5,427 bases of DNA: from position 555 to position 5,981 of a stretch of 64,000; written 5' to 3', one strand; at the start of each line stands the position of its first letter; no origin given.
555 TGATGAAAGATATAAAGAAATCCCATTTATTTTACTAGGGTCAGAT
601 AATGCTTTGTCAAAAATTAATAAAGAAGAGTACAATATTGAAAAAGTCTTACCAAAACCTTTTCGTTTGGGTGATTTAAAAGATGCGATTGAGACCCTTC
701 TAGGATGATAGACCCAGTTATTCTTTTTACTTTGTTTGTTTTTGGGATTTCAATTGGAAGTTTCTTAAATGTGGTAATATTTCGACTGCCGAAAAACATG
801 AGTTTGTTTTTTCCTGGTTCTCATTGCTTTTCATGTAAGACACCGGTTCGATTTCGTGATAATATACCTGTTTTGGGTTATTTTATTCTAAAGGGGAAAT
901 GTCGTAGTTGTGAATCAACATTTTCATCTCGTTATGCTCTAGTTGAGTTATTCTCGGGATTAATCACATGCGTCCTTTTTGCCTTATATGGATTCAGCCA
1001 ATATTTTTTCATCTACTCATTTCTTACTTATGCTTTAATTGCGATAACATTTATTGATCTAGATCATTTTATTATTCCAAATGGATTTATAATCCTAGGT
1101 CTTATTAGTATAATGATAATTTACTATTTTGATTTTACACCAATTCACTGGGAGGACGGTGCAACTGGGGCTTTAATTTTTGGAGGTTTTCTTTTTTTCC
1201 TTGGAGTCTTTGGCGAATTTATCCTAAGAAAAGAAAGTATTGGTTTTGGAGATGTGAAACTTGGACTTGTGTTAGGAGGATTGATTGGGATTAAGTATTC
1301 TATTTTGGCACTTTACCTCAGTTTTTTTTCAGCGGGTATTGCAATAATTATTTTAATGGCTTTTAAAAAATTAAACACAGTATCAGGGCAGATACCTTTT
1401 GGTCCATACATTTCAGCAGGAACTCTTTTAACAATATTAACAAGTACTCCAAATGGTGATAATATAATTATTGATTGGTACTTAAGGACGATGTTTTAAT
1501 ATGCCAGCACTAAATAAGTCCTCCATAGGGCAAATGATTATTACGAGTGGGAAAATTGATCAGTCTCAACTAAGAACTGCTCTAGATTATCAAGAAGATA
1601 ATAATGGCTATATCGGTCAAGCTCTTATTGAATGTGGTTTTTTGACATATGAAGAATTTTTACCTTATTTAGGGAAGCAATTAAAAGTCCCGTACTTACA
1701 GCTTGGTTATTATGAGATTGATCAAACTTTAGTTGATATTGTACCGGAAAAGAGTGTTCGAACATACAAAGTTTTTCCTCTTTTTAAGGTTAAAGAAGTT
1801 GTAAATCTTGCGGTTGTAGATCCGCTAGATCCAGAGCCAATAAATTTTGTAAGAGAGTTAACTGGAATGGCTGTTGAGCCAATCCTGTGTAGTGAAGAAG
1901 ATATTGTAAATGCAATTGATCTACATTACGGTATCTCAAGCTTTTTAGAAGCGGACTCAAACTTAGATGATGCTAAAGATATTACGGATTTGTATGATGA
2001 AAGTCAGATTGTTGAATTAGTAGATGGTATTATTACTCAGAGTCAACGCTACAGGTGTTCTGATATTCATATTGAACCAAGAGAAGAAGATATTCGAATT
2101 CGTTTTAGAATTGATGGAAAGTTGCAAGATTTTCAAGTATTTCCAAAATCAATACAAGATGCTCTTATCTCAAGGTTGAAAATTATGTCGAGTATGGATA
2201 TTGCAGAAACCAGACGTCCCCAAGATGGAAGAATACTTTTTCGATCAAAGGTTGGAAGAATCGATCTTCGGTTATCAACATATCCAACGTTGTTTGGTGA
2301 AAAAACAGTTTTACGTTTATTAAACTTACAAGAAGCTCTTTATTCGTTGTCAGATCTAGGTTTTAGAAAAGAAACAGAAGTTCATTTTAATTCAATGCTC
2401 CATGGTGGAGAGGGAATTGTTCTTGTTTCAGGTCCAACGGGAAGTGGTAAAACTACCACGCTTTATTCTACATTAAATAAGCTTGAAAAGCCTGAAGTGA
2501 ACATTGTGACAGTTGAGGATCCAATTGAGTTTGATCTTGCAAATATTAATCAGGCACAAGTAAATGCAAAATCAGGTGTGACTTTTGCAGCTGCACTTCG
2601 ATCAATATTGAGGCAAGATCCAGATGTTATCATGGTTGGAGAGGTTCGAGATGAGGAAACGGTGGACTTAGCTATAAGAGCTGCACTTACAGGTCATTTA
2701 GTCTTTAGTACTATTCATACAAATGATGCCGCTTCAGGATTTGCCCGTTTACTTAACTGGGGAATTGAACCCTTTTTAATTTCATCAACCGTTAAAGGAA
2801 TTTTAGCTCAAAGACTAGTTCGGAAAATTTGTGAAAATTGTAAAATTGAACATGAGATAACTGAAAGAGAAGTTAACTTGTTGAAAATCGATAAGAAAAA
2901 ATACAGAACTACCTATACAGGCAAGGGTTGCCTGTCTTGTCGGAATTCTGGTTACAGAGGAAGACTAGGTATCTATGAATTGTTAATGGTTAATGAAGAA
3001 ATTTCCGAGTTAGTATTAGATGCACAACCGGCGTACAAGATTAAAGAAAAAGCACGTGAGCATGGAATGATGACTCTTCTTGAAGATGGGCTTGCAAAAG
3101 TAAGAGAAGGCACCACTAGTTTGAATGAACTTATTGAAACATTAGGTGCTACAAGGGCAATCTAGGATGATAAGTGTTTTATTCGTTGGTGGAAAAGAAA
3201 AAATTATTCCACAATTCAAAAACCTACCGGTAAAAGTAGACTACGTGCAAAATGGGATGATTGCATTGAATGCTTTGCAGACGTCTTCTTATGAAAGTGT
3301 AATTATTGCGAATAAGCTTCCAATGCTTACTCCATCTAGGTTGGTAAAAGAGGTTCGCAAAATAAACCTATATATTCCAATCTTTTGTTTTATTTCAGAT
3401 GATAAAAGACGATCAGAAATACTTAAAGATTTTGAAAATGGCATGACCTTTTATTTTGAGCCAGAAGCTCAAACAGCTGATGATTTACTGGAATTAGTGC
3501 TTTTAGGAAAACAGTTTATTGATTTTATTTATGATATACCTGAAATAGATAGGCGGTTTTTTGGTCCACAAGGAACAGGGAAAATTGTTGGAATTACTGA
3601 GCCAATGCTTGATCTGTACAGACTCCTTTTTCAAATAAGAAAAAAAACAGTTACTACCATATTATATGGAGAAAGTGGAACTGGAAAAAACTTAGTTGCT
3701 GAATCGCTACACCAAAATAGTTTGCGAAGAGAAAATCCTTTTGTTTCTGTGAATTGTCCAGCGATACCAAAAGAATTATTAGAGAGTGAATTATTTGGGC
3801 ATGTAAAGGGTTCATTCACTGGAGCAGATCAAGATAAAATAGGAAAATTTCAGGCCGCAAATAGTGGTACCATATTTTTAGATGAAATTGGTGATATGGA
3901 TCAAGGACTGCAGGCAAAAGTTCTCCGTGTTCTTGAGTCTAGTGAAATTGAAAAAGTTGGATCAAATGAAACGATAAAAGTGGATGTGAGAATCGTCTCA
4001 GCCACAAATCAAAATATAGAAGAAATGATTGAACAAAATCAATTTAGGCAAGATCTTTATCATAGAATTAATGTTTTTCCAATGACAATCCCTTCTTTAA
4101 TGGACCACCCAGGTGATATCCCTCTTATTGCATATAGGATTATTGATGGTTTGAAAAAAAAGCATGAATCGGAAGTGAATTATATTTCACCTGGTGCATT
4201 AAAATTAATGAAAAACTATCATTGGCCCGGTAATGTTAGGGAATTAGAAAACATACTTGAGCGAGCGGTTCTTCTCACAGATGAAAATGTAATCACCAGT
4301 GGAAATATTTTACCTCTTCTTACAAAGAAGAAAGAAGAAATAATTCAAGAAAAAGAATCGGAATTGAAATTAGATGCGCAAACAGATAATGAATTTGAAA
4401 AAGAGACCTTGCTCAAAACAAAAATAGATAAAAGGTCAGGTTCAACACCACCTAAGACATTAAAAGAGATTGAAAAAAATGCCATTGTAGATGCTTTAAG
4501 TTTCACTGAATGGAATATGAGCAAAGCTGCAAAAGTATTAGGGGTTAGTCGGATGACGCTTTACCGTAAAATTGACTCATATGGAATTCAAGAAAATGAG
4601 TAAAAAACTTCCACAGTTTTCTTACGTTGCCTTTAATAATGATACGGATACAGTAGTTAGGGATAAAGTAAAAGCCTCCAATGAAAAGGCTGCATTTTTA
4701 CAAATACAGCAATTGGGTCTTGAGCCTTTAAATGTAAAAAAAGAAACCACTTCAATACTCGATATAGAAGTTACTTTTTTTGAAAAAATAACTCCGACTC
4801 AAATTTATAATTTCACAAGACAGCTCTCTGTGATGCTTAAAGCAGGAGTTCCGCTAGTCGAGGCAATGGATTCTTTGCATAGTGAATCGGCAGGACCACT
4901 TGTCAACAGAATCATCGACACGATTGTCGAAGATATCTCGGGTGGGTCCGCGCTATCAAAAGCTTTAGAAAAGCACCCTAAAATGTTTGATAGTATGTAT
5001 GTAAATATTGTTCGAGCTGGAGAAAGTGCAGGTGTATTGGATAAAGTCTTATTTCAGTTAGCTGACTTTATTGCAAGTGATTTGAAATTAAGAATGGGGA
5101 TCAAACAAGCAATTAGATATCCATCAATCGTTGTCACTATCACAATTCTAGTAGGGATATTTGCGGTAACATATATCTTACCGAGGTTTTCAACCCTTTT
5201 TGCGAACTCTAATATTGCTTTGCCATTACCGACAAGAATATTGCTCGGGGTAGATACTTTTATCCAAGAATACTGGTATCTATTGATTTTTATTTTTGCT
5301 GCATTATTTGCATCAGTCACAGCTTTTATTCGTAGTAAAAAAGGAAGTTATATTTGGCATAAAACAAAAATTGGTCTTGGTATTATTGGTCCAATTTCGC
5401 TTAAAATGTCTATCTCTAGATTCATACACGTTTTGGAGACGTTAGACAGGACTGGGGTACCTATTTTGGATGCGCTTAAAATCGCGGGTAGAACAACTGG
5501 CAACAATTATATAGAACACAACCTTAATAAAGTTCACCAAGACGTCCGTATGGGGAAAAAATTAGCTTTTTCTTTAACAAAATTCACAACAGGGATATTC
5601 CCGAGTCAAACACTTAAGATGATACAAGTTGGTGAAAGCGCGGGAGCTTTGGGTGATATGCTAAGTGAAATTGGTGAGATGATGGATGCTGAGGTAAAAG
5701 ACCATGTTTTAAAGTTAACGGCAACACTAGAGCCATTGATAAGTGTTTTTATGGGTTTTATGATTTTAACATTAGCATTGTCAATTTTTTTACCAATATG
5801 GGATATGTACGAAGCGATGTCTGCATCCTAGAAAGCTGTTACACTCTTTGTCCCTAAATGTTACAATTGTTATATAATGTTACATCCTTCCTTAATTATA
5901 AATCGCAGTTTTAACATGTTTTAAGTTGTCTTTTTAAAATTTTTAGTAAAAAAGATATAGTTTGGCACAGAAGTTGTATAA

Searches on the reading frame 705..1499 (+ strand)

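Call 92: search_protein_families(library=pfam, proteins=[window:705-1499:+], max_evalue=0.00001)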
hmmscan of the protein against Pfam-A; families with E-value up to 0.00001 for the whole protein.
window:705-1499:+ (264 aa): 2 families
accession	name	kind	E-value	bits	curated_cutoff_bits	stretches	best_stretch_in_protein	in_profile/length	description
PF06750.18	A24_N_bact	-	2.6e-30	104.8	23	1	12-93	1-82/84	Bacterial Peptidase A24 N-terminal domain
PF01478.23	Peptidase_A24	-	5.3e-15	56.2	26.5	1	106-214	2-103/104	Type IV leader peptidase family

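Call 93: search_protein_families(library=ncbifam, proteins=[window:705-1499:+], max_evalue=0.01)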
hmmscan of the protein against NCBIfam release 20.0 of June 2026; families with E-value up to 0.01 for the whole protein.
window:705-1499:+ (264 aa): 0 families

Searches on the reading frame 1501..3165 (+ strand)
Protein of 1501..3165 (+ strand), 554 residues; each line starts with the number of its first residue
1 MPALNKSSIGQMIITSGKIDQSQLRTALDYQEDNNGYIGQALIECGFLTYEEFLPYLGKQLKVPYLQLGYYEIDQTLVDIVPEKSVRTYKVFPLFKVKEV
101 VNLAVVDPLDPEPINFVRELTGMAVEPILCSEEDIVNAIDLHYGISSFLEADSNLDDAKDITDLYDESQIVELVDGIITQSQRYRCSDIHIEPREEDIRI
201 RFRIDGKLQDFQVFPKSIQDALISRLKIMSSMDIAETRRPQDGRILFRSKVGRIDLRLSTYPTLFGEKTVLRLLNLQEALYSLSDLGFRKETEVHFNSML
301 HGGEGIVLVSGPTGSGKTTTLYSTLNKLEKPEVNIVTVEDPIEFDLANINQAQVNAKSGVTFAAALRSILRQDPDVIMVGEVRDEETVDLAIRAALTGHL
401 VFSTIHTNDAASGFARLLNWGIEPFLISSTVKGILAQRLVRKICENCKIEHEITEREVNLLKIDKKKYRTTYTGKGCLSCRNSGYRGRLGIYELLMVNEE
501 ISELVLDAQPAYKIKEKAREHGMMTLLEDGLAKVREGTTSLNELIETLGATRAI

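Call 7: search_protein_families(library=pfam, proteins=[window:1501-3165:+], max_evalue=0.01)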
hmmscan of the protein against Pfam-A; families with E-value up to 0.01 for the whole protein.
window:1501-3165:+ (554 aa): 9 families
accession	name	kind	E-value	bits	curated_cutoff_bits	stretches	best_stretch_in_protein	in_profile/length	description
PF00437.27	T2SSE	-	1.5e-128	429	24.9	1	166-544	4-368/370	Type II/IV secretion system protein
PF05157.20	MshEN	-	1.5e-15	57.4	23.1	1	62-144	2-85/90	MshEN domain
PF13191.12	AAA_16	-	3e-05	25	32.6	1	296-410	16-119/167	AAA ATPase domain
PF25199.1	nSTAND_NTPase5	-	0.00017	21.9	34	1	302-354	39-92/145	Novel STAND NTPase 5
PF13401.12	AAA_22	-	0.00019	22.2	27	1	303-342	4-43/130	AAA domain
PF20720.3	nSTAND3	-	0.00052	20.2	27.2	1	304-346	17-59/155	Novel STAND NTPase 3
PF13173.12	AAA_14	-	0.0018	18.7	27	1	305-350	3-49/129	AAA domain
PF13476.12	AAA_23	-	0.002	19.2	27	1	288-321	10-36/201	AAA domain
PF12775.13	AAA_7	-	0.0069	16.4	25.8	0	306-337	35-66/181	P-loop containing dynein motor region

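Call 10: search_protein_families(library=ncbifam, proteins=[window:1501-3165:+], max_evalue=0.01)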
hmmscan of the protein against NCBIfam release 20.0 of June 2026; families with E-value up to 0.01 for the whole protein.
window:1501-3165:+ (554 aa): 28 families (the best 25 are shown)
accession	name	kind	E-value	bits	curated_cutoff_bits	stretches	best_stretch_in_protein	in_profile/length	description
TIGR02538.1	type_IV_pilB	equivalog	8.7e-168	559.4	675.65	1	9-545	2-559/564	type IV-A pilus assembly ATPase PilB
TIGR02533.1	type_II_gspE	equivalog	2.8e-163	544.1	630.25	1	82-545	5-483/486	type II secretion system ATPase GspE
NF053534.1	T4PilAsmATPsTfpB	equivalog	3.4e-138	461.6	850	1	165-546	196-580/584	type IV pilus assembly ATPase TfpB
NF007755.0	PRK10436.1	equivalog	1.6e-128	429.3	617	1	89-551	17-462/465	type II secretion system protein GspE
NF041000.1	ATPase_ComGA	equivalog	3.9e-78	262.1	300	1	177-441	3-266/267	competence type IV pilus ATPase ComGA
TIGR01420.1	pilT_fam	subfamily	2.1e-51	175.1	319.1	1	176-445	4-273/343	PilT/PilU family type 4a pilus ATPase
TIGR02525.1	plasmid_TraJ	equivalog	2.6e-24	85.9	368.3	1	295-419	141-271/372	plasmid transfer ATPase TraJ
TIGR02524.1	dot_icm_DotB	equivalog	1e-22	80.8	463.3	1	303-419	133-258/358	Dot/Icm type IV secretion system ATPase DotB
TIGR02782.1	TrbB_P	equivalog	2e-18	66.7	304.55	1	307-418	139-253/303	P-type conjugative transfer ATPase TrbB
NF058587.1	archaellum_moto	equivalog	2.2e-17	63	550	1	306-417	277-393/527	archaellum flagellar ATPase motor FlaI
TIGR02788.1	VirB11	equivalog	3.2e-17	62.5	249.95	1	307-419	147-264/308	P-type DNA transfer ATPase VirB11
NF010469.0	PRK13894.1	subfamily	1.5e-16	60.7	508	1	307-417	152-264/320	conjugal transfer ATPase TrbB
TIGR03819.1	heli_sec_ATPase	hypoth_equivalog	1.3e-15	57.5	373.15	1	281-421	152-301/340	TadA family conjugal transfer-associated ATPase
NF010407.0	PRK13833.1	subfamily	1.3e-14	54.4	499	1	307-418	147-260/323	conjugal transfer protein TrbB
NF008411.1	PRK11234.1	equivalog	8.9e-11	40.9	1170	1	7-156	482-630/723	cyclic di-3',5'-guanylate-activated glycosyltransferase NfrB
NF053729.1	c-di-GMP_motif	domain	2.1e-10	40.2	38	1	9-60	2-53/53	cyclic di-GMP-binding domain-containing protein, MshE-related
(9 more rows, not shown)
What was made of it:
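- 705..9251 (+): Rest of the machine: prepilin peptidase (705-1499), MshE-type assembly ATPase (1501-3165), sigma-54 activator (3146-4603), GspF/PilC platform (4572-5831), and six pilin-like genes (6015-9251). The assembly ATPase passes the MshE-related c-di-GMP motif model NF053729, 40.2 against a cut-off of 38 (call 10).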

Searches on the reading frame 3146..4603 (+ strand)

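Call 7: search_protein_families(library=pfam, proteins=[window:3146-4603:+], max_evalue=0.01)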
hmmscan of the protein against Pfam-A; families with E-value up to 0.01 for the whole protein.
window:3146-4603:+ (485 aa): 10 families
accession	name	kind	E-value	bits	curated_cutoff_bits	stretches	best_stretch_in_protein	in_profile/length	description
PF00158.32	Sigma54_activat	-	7.4e-66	221.4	20.2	1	148-313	2-167/168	Sigma-54 interaction domain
PF25601.1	AAA_lid_14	-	1.4e-20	73.4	27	1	321-398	3-80/87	AAA+ ATPase lid domain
PF14532.12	Sigma54_activ_2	-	6.2e-17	62.6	25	1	148-318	1-138/138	Sigma-54 interaction domain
PF02954.25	HTH_8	-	1.6e-14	53.7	22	1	438-479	1-42/42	Bacterial regulatory protein, Fis family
PF00004.35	AAA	-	1.7e-06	28.9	21.2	1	172-299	2-119/131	ATPase family associated with various cellular activities (AAA)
PF07728.20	AAA_5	-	2.1e-06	28.2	22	1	172-305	3-136/139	AAA domain (dynein-related subfamily)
PF07724.20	AAA_2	-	8.9e-06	26.3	27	1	167-298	2-134/166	AAA domain (Cdc48 subfamily)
PF18024.7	HTH_50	-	0.00035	20.6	27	1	439-482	8-50/50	Helix-turn-helix domain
PF01078.27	Mg_chelatase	-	0.0027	17.6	20.3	0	226-289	93-158/207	Magnesium chelatase, subunit ChlI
PF13309.12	HTH_22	-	0.008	16.6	29.6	0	458-476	44-62/63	HTH domain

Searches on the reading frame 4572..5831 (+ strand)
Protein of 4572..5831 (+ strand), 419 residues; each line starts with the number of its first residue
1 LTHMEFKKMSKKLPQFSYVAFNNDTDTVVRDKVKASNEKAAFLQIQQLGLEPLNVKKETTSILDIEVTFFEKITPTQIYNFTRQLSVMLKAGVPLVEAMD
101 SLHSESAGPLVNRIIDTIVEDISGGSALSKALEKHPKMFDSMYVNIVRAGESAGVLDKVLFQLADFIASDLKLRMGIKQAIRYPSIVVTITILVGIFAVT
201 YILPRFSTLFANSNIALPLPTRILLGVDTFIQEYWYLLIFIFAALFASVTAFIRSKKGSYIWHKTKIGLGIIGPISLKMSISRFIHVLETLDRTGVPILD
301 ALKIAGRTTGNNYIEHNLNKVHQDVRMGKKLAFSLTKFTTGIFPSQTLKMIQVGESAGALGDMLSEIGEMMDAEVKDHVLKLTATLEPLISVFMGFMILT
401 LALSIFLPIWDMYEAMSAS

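Call 7: search_protein_families(library=pfam, proteins=[window:4572-5831:+], max_evalue=0.01)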
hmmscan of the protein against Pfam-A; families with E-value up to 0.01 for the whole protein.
window:4572-5831:+ (419 aa): 1 family
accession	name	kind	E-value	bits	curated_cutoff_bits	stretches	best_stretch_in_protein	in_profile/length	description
PF00482.28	T2SSF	-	1.9e-54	183.4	25.2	2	81-204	1-125/125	Type II secretion system (T2SS), protein F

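Call 10: search_protein_families(library=ncbifam, proteins=[window:4572-5831:+], max_evalue=0.01)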
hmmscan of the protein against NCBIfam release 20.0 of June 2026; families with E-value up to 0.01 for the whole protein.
window:4572-5831:+ (419 aa): 6 families
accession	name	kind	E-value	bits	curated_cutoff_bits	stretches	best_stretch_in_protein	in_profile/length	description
TIGR02120.1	GspF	equivalog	2.5e-92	310.2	424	1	16-413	1-398/401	type II secretion system inner membrane protein GspF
NF052606.1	T4PiliAsmPilCMyx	equivalog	6.4e-87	292.1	700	1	9-416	15-418/419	type IV pilus assembly protein PilC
NF052607.1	T4PiliAsmPilCThrm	equivalog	6e-77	259.4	700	1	14-417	2-405/406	type IV pilus assembly protein PilC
NF007861.0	PRK10573.1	equivalog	2.3e-65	221.2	401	1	27-418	17-400/401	protein transport protein HofC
NF047826.1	T3SSXpsF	equivalog_domain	4.3e-62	210.2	650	1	13-416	1-404/405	type II secretion system protein XpsF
NF041012.2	T4P_ComGB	equivalog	2.4e-32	112.6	240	1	79-413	4-331/332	competence type IV pilus assembly protein ComGB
